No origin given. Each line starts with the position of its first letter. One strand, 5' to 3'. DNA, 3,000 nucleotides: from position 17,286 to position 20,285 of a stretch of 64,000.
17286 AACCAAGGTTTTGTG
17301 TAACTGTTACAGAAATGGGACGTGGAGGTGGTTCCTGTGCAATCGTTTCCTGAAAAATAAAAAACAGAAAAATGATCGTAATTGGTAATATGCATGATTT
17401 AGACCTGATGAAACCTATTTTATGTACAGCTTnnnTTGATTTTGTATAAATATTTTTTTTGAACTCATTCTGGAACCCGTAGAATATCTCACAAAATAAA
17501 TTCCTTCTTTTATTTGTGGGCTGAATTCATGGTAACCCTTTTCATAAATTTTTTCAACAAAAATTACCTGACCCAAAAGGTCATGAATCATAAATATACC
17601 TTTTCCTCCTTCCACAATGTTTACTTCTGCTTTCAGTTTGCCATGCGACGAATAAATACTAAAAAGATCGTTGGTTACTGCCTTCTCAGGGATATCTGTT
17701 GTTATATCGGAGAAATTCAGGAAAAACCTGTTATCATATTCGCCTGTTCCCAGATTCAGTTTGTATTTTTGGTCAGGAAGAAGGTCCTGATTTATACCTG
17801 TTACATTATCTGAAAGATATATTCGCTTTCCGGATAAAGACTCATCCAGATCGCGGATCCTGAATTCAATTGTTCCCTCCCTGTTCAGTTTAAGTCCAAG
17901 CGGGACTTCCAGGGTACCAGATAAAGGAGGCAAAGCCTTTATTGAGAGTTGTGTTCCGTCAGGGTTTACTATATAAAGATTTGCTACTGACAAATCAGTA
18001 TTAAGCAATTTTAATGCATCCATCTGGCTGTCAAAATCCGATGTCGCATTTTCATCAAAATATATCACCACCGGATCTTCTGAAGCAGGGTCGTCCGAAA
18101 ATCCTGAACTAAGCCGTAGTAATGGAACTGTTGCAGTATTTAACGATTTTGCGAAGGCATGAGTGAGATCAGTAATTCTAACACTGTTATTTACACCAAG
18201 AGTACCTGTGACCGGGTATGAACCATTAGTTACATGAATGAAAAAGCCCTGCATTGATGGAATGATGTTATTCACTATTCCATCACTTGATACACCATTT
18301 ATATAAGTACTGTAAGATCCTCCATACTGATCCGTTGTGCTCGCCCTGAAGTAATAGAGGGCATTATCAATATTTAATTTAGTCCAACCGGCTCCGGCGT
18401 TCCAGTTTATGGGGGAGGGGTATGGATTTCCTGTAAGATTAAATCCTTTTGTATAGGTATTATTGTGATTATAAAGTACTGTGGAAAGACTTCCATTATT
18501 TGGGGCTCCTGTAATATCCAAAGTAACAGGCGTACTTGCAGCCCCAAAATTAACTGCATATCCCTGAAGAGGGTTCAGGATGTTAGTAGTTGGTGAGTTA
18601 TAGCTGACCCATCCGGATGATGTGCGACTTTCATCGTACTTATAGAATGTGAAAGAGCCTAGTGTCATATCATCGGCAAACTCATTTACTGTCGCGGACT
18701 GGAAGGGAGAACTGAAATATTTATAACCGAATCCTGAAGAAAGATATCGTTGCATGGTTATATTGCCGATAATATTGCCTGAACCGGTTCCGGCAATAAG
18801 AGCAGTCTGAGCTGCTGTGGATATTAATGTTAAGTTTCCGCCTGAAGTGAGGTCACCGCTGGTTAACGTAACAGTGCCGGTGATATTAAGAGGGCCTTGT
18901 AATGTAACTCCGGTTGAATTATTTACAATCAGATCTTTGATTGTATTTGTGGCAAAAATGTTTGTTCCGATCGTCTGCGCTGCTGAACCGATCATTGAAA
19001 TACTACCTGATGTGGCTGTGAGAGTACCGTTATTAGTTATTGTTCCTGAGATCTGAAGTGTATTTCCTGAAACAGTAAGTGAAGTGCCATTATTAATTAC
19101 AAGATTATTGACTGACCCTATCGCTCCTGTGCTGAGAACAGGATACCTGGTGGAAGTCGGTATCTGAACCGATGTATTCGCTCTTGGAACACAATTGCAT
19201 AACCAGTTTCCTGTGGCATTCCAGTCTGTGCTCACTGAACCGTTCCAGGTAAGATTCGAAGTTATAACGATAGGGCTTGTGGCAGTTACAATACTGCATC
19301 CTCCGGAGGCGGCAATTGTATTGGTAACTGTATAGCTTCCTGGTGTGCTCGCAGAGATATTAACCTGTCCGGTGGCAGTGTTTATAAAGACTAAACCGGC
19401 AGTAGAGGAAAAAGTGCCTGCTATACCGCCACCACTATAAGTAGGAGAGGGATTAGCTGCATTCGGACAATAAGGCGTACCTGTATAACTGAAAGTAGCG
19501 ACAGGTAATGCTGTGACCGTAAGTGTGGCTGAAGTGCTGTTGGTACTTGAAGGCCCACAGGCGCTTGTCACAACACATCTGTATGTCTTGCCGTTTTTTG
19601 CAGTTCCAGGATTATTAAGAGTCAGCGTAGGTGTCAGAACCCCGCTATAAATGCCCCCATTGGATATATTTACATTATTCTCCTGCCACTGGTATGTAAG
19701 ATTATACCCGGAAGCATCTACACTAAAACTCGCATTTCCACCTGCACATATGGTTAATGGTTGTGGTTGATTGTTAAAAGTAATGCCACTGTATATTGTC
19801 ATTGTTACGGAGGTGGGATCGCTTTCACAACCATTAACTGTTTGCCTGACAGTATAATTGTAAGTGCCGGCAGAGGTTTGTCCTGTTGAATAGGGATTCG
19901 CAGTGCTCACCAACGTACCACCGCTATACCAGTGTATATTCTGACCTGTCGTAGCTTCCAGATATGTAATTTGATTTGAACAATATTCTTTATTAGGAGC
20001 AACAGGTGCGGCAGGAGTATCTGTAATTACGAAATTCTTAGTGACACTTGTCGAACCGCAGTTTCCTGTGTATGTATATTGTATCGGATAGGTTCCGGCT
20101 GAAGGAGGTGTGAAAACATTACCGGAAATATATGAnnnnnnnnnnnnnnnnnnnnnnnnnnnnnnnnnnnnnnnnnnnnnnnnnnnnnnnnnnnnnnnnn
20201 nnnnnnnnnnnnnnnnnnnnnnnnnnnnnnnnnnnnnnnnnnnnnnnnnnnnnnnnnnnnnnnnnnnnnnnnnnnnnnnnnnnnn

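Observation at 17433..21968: A 1511-aa T9SS cargo is embedded inside the chaperone-usher-like operon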

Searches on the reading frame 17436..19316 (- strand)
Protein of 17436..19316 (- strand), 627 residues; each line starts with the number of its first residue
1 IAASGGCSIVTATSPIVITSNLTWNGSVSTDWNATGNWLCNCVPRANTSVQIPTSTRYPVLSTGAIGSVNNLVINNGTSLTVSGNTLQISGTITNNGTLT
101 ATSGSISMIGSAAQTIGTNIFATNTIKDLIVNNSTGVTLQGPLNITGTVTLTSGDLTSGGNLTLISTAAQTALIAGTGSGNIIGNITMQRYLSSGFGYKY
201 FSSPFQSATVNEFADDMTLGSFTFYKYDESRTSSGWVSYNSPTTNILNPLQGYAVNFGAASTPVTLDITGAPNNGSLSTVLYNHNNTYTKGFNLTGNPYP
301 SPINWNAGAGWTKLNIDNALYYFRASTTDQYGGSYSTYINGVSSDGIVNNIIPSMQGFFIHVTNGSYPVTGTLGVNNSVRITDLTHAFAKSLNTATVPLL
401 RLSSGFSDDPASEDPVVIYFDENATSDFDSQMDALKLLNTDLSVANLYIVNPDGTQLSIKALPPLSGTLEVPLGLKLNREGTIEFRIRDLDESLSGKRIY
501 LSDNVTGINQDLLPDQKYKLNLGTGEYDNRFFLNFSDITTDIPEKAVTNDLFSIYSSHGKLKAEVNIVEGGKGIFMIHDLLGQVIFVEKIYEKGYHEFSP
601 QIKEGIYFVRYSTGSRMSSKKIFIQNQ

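Call 45: predict_structure(alignment_id=A5)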
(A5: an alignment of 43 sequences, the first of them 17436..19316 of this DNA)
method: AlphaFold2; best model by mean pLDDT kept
length: 627 residues; sequences in the alignment: 43
mean_pLDDT: 85.9   pTM: 0.73
mean pLDDT of the five models: 85.9, 79.7, 72.9, 72.2, 71.2
residues with pLDDT >= 90: 312; 70-90: 256; 50-70: 27; < 50: 32
segments of 3 or more residues with pLDDT < 50: 1-8, 10-17, 389-395, 540-548
pLDDT, mean of each block of 10 residues (from residue 1): 44 51 89 90 89 85 90 90 93 88 91 88 85 94 91 92 86 82 90 84 85 69 83 84 82 85 84 88 91 92 90 96 86 91 89 90 93 92 60 62 93 93 90 94 94 93 89 96 94 85 93 87 95 83 43 84 87 92 93 86 89 91 77
secondary structure, 60 per line:
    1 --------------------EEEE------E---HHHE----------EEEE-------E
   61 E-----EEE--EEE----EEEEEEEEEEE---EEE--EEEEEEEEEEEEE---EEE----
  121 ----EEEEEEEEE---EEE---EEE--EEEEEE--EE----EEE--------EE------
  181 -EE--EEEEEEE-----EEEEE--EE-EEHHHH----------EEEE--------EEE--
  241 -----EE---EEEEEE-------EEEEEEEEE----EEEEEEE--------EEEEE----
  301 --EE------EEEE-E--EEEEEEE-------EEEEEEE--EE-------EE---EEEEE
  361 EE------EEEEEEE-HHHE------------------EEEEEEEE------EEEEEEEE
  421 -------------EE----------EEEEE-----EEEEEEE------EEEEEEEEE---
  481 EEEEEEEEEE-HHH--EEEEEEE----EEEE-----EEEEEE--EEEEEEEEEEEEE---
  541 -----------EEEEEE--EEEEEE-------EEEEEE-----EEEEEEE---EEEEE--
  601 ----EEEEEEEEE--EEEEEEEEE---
elements in order: E21-24 E49-52 E67-69 E72-74 E79-89 E93-95 E98-110 E114-116 E125-133 E137-139 E143-145 E148-153 E162-164 E186-192 E198-202 H210-213 E224-227 E236-238 E251-256 E264-272 E277-283 E292-296 E311-314 E319-325 E333-339 E356-362 E369-375 E399-406 E413-420 E446-450 E456-462 E469-477 E481-490 E497-503 E508-511 E517-522 E525-537 E552-557 E560-565 E573-578 E584-590 E594-598 E605-613 E616-624

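Call 47: fold_search(model_id=the predicted structure, library=pdb)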
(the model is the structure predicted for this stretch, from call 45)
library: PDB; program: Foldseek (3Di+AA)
matches with E <= 10: 1265; with E <= 0.001: 4
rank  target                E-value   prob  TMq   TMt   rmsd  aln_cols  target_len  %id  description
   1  7ptp_A                1.3e-06  0.93  0.11  0.09  28.9       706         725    8  In-situ structure of pentameric S-layer protein (released 2021-12-15)
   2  7c7u_B                3.6e-04  0.47  0.11  0.12  23.0       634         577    8  Biofilm associated protein - BSP domain (released 2021-05-12)
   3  7c7u_A                4.5e-04  0.47  0.11  0.12  23.3       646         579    9  Biofilm associated protein - BSP domain (released 2021-05-12)
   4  4g5a_A                7.4e-04  1.00  0.11  0.61   2.5        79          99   13  Crystal structure of a putative member of duf 3244 protein family (BT_1867) from Bacteroides thetaiotaomicron VPI-5482 (released 2012-09-19)
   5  3sd2                  1.1e-03  1.00  0.11  0.72   2.2        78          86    8  Crystal structure of a putative member of duf3244 protein family (BT_3571) from Bacteroides thetaiotaomicron vpi-5482 at (released 2011-06-29)
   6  7pq4_MODEL_1_A        1.7e-03  1.00  0.11  0.60   4.0        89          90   18  NMR Structure of RgpB C-terminal Domain (released 2022-09-28)
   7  7t0r_A                2.3e-03  0.38  0.10  0.17  24.9       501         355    8  Crystal structure of the anti-CD4 adnectin 6940_B01 as a complex with the extracellular domains of CD4 and ibalizumab  (released 2022-01-12)
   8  6jz4_B                2.4e-03  0.63  0.10  0.11  23.2       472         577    9  b-glucuronidase from Ruminococcus gnavus in complex with D-glucaro-d-lactam (released 2020-06-03)
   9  9b6u_A                3.2e-03  0.14  0.08  0.13  31.9       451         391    8  Envelope protein ASU of YFV-17D in complex with 2C9 Fab (released 2025-09-03)
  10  3km9_A                3.7e-03  0.18  0.11  0.05  26.9       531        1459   11  Structure of complement C5 in complex with the C-terminal beta-grasp domain of SSL7 (released 2009-12-01)
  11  6mfa                  3.9e-03  0.33  0.10  0.17  29.8       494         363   10  Fragment of human fibronectin containing the 4th-7th type III domains (released 2019-09-18)
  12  3kls_B                4.2e-03  0.13  0.09  0.05  32.4       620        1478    9  Structure of complement C5 in complex with SSL7 (released 2009-11-24)
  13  7t0o_H                4.9e-03  0.38  0.11  0.18  24.4       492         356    8  cryoEM reconstruction of the HIV gp140 in complex with the extracellular domains of CD4 and the adnectin domain of Com (released 2022-01-12)
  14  5z19_D                5.2e-03  0.77  0.10  0.11  20.1       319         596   10  The crystal structure of Ruminococcus gnavus beta-glucuronidase in complex with uronic isofagomine (released 2018-12-12)
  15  6jz3_A                5.4e-03  0.72  0.10  0.11  20.3       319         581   10  b-glucuronidase from Ruminococcus gnavus in complex with uronic deoxynojirimycin (released 2020-05-13)
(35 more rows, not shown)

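Call 71: search_solved_structures(query=A5, max_evalue=1)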
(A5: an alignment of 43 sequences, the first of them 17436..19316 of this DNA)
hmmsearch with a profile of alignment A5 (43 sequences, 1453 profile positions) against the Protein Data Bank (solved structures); distinct sequences matched with E-value up to 1: 42.
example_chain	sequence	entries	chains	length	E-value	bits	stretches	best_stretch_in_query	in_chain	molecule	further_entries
9flp_A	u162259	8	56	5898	1.4e-78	267.9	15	606-772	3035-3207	The grappling hook protein A in the bacterium Aureispira sp. CCB-QB1 | The grappling hook protein A (GhpA) in the bacterium Aureispira sp. CCB-QB1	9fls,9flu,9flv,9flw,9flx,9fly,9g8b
8gl6_D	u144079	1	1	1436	3.7e-44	153.8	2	997-1450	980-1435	RemA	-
8gl8_D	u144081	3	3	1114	2.1e-32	114.8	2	1004-1449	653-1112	RemZ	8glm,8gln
9ncf_S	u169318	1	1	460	2.1e-23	85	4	639-812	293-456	Immunoglobulin-like domain protein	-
9c2d_S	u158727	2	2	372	1.8e-17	65.4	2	658-812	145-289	Tail protein | Putative tail protein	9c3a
9d7z_J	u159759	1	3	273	6.5e-06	27.1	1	724-813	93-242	Ig-like domain-containing protein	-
4u7m_A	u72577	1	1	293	4e-05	24.5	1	722-855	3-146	Leucine-rich repeats and immunoglobulin-like domains protein 1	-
5jdd_A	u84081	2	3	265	0.00029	21.6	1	613-773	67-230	Titin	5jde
9ba5_A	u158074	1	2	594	0.00065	20.4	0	710-818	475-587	Contactin-2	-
7n5c_D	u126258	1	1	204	0.001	19.8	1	764-865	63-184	Fusion protein of T cell receptor alpha variable 21-DV12 with T-cell receptor, sp3.4 alpha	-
7ypx_A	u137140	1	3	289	0.0015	19.2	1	26-186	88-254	Pam3 tail fiber proreins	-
7yfw_a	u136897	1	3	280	0.0015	19.2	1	26-186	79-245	Pam3 fiber proreins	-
8glj_D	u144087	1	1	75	0.0059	17.3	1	1394-1449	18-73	Por secretion system C-terminal sorting domain-containing protein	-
8a0y_A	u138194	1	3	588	0.0067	17.1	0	748-810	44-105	Contactin-2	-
5o5g_A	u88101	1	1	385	0.0075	16.9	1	669-829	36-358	Roundabout homolog 1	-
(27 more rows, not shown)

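Call 72: search_solved_structures(query=window:17436-19316:-, max_evalue=0.01, show_alignments=2)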
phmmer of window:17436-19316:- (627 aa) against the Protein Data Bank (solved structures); distinct sequences matched with E-value up to 0.01: 1.
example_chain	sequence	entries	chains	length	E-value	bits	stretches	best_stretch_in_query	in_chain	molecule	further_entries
8gl6_D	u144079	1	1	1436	2e-13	53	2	143-550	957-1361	RemA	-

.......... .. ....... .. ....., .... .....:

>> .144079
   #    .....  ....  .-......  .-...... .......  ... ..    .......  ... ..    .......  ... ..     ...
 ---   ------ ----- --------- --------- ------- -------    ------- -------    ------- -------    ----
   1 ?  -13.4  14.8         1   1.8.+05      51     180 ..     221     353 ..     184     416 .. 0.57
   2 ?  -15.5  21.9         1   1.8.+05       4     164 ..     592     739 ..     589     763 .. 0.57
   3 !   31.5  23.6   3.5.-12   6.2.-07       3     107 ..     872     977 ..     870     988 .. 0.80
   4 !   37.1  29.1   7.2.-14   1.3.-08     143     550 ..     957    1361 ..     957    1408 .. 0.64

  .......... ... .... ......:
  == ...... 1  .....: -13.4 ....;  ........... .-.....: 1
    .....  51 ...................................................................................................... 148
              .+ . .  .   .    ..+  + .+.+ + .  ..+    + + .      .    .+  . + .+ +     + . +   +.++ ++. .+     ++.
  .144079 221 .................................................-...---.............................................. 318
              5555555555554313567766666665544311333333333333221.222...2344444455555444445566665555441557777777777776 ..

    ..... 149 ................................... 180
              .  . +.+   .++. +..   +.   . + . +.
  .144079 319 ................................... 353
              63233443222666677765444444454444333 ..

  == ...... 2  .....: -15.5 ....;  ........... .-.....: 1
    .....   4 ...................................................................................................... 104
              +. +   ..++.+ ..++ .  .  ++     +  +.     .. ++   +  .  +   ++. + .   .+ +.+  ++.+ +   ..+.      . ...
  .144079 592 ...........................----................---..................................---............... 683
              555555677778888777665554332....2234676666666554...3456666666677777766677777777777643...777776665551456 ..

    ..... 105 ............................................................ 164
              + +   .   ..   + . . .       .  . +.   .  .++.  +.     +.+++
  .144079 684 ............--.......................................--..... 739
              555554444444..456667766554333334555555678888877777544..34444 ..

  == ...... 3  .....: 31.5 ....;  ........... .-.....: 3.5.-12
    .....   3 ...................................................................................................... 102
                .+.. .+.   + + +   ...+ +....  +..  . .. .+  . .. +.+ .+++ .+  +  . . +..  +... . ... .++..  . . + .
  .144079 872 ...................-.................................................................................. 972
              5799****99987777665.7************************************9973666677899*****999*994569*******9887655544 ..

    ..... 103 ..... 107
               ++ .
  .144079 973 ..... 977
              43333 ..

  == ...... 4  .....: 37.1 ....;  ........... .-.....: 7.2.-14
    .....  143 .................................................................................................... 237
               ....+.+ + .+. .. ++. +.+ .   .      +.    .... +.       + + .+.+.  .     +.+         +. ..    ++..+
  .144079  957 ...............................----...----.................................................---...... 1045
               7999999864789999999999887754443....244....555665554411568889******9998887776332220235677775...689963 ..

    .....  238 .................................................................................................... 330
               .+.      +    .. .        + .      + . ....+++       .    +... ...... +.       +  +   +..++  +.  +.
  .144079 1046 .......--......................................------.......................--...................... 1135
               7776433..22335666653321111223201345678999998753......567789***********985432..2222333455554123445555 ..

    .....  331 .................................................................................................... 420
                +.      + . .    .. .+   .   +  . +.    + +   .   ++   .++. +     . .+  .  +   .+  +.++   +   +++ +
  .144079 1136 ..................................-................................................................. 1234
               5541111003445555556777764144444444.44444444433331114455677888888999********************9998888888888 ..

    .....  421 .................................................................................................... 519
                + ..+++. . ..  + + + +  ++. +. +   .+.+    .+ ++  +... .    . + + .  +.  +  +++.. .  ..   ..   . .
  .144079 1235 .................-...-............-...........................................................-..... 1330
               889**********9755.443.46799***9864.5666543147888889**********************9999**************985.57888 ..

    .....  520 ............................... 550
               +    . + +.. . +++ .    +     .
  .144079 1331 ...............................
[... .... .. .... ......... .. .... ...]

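Call 97: search_protein_representatives(protein=window:17436-19316:-)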
Query: 627 residues. Proteins with E-value up to 0.001 (for the whole library): 12080; up to 1e-10: 7832; up to 1e-30: 1583. The best 150 are listed.
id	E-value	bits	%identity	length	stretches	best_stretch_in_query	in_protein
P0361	1.6e-280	948.3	59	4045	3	3-626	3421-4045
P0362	4.6e-264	893.9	66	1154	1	2-626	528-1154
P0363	9.5e-233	790.5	55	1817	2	2-625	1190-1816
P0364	9.0e-224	760.8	58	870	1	4-626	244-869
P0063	6.5e-223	758.0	53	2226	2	1-627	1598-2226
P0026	1.2e-222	757.1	52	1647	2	2-627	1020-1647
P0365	1.7e-211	720.3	57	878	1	16-624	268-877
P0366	2.0e-211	720.1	53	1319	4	1-626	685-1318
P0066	8.8e-210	714.7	54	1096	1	4-625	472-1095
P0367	1.2e-208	710.9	56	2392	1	1-626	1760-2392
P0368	2.3e-208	710.0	54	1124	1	3-626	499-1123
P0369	2.7e-208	709.7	48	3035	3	5-627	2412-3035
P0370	4.0e-202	689.4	55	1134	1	14-625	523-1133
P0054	6.9e-202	688.6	50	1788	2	1-625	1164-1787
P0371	2.5e-201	686.7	46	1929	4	1-622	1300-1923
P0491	1.9e-139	482.4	45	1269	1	62-622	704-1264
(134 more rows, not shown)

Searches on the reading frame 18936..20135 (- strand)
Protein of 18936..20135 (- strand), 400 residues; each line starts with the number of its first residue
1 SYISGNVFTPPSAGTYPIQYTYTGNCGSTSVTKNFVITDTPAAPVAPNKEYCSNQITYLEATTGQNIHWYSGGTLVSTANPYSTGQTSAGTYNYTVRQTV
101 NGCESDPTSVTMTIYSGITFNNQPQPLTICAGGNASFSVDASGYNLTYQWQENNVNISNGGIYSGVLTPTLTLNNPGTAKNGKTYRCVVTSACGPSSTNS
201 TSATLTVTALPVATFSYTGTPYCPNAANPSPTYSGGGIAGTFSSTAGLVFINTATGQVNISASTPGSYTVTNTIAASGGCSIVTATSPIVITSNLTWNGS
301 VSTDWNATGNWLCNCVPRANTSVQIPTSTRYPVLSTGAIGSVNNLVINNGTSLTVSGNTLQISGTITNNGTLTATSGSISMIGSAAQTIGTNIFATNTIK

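Call 6: search_protein_families(library=pfam, proteins=[window:18936-20135:-], max_evalue=10)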
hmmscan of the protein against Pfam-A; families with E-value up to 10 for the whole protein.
window:18936-20135:- (400 aa): 5 families
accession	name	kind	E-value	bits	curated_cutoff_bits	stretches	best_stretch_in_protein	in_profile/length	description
PF19081.6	Ig_7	-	3.8e-08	33.9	27.3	2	41-114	1-82/84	Ig-like domain CHU_C associated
PF07679.22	I-set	-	0.00024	21.5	23.7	1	119-207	2-90/90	Immunoglobulin I-set domain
PF16403.11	Bact_surface_Ig-like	-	0.051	14.1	27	1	254-279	37-60/71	Bacterial surface protein, Ig-like domain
PF07523.18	Big_3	-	1.6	9.5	21.2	1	12-32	47-67/68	Bacterial Ig-like domain (group 3)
PF18911.6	PKD_4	-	3.5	8.2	27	0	264-287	58-81/85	PKD domain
